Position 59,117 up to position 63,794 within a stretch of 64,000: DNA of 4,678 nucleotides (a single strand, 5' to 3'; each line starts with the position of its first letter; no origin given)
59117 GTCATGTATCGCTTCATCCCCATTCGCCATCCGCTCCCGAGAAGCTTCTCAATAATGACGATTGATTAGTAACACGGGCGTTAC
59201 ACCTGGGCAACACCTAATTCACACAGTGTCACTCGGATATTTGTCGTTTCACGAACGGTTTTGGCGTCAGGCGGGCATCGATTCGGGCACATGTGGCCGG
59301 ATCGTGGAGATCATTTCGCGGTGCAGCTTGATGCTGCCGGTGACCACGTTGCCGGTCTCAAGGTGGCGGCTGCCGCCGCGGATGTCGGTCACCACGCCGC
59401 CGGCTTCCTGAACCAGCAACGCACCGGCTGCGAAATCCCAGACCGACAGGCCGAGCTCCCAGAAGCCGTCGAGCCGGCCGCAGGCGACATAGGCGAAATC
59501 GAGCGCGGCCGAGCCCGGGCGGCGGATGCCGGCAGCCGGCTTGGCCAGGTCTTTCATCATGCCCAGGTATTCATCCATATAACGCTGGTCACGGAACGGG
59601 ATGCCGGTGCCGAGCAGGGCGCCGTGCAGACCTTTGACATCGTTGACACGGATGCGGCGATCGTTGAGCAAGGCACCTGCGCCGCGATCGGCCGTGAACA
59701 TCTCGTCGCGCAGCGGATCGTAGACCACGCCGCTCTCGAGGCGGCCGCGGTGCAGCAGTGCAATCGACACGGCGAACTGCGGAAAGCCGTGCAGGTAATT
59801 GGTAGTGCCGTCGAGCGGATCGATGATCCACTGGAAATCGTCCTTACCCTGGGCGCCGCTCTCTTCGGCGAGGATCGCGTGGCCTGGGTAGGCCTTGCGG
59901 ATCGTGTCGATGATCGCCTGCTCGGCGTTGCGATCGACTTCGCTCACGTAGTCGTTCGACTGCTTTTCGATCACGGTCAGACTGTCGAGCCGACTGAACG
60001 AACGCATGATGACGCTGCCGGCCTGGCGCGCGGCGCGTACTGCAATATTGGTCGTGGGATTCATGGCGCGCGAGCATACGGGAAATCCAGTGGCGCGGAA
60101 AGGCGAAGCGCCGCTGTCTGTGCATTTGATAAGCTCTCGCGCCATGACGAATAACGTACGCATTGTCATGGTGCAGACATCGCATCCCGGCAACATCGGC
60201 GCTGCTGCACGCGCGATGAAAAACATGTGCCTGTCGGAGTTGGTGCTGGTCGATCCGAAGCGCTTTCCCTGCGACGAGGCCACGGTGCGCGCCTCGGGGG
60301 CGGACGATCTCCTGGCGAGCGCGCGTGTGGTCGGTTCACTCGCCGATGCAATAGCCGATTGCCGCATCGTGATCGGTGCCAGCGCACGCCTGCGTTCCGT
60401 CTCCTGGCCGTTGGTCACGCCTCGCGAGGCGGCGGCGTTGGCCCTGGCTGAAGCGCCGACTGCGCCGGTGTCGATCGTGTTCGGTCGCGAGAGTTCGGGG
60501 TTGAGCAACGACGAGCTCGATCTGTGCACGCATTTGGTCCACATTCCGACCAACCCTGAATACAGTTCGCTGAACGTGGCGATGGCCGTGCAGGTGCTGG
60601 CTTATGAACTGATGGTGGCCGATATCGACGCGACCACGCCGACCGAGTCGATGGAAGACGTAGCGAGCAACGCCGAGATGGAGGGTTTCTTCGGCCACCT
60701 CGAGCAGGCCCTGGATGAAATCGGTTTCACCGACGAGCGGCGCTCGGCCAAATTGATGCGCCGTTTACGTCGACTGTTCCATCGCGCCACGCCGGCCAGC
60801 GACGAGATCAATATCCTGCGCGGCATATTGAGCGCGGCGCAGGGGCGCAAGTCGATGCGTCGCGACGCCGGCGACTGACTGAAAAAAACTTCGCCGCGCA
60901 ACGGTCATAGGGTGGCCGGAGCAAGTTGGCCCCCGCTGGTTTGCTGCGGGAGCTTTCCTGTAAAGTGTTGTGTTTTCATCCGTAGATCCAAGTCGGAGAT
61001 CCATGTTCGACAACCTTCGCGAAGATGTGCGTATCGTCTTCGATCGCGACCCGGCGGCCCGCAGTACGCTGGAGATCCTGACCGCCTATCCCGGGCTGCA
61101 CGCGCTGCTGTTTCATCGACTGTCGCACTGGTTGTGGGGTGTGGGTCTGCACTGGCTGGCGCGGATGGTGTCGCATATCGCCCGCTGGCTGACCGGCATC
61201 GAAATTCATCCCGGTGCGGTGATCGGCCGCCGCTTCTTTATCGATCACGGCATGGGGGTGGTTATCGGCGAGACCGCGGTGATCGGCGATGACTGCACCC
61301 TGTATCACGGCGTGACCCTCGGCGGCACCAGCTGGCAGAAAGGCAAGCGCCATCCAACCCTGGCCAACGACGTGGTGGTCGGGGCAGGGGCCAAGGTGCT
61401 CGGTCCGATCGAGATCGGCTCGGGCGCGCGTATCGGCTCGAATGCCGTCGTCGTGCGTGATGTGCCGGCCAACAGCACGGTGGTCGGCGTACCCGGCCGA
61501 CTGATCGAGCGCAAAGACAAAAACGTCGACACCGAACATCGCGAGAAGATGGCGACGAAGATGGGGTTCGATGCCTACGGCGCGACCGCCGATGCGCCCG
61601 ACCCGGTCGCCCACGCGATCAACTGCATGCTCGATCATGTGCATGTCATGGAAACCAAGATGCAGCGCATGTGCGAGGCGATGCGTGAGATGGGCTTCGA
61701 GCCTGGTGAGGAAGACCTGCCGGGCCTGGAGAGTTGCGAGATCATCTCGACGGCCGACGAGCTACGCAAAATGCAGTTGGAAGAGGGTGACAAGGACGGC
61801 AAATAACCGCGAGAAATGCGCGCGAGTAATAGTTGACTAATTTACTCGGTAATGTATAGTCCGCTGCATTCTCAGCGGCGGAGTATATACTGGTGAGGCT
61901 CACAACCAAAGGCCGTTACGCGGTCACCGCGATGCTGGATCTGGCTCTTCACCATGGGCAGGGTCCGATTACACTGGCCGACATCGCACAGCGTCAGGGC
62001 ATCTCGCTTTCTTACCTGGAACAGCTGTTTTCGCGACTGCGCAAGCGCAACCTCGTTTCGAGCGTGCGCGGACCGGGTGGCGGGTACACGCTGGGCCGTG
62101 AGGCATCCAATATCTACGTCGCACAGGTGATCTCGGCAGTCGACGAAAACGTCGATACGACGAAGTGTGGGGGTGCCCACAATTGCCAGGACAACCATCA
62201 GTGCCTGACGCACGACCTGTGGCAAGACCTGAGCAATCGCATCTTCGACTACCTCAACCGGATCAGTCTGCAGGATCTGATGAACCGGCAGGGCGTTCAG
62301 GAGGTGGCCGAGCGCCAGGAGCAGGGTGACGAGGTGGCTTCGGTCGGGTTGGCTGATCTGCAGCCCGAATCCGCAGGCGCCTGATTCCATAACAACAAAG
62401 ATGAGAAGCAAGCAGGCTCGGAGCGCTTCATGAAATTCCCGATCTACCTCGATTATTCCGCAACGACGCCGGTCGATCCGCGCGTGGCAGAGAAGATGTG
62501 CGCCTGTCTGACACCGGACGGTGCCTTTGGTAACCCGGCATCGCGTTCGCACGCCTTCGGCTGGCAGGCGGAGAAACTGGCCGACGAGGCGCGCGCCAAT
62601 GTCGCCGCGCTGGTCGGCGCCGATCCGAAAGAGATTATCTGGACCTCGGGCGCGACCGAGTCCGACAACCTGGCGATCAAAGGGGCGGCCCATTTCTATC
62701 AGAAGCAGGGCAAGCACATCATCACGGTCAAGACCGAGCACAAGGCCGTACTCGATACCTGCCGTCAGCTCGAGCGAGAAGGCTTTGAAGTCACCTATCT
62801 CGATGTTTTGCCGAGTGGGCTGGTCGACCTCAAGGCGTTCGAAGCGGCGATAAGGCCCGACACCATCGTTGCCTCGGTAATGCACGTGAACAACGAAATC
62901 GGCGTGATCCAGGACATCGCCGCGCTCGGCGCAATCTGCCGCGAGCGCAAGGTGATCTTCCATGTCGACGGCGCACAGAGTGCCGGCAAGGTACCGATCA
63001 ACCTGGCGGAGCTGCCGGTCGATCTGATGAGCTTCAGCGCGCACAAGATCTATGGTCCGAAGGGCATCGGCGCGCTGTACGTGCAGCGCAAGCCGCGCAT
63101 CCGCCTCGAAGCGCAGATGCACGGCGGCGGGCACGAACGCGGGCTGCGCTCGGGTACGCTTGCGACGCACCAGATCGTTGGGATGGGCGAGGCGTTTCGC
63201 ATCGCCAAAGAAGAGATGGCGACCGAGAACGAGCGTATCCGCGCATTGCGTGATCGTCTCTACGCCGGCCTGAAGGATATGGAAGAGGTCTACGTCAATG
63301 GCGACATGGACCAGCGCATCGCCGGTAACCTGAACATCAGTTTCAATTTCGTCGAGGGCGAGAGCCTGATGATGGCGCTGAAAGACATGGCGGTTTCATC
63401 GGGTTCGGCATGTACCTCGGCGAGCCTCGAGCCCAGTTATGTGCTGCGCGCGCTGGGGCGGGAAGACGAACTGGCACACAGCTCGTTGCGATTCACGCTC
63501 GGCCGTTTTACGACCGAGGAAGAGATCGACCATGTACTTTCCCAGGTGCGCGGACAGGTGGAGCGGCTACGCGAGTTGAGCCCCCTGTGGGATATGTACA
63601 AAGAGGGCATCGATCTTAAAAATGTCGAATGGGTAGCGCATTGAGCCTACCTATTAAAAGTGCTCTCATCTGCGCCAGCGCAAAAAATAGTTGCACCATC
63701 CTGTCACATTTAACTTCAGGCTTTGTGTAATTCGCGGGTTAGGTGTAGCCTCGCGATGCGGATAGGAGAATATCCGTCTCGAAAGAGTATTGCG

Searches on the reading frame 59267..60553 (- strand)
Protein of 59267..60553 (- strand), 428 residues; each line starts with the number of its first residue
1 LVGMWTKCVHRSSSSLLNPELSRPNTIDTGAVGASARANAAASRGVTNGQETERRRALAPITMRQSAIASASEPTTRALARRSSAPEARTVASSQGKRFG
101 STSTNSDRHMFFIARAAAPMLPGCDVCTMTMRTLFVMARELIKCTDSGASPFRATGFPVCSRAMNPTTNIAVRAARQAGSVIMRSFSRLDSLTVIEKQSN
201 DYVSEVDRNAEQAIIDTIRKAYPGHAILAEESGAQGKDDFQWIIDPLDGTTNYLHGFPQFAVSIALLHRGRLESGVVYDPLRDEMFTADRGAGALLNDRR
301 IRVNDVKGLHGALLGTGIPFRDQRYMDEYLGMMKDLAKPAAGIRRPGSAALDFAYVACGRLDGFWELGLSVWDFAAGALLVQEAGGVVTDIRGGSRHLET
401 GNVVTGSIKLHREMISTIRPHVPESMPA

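Call 56: search_protein_families(library=pfam, proteins=[window:59267-60553:-], max_evalue=0.0001)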
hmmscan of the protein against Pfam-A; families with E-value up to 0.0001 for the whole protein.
window:59267-60553:- (428 aa): 1 family
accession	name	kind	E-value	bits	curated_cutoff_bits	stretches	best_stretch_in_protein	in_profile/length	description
PF00459.30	Inositol_P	-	2.8e-72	243.9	27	1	165-418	3-266/271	Inositol monophosphatase family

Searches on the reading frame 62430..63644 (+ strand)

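Call 56: search_protein_families(library=pfam, proteins=[window:62430-63644:+], max_evalue=0.0001)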
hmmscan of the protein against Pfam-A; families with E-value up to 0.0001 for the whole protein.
window:62430-63644:+ (404 aa): 4 families
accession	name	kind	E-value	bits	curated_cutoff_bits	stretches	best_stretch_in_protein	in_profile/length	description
PF00266.25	Aminotran_5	-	7e-84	282.4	21.5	1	5-368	1-370/371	Aminotransferase class-V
PF00155.27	Aminotran_1_2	-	1.1e-07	31.8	19.7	1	50-371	43-359/361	Aminotransferase class I and II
PF01041.23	DegT_DnrJ_EryC1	-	3.7e-06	26.8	19.8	1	59-186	34-151/360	DegT/DnrJ/EryC1/StrS aminotransferase family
PF01212.27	Beta_elim_lyase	-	5.6e-06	26.3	27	1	55-294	38-283/288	Beta-eliminating lyase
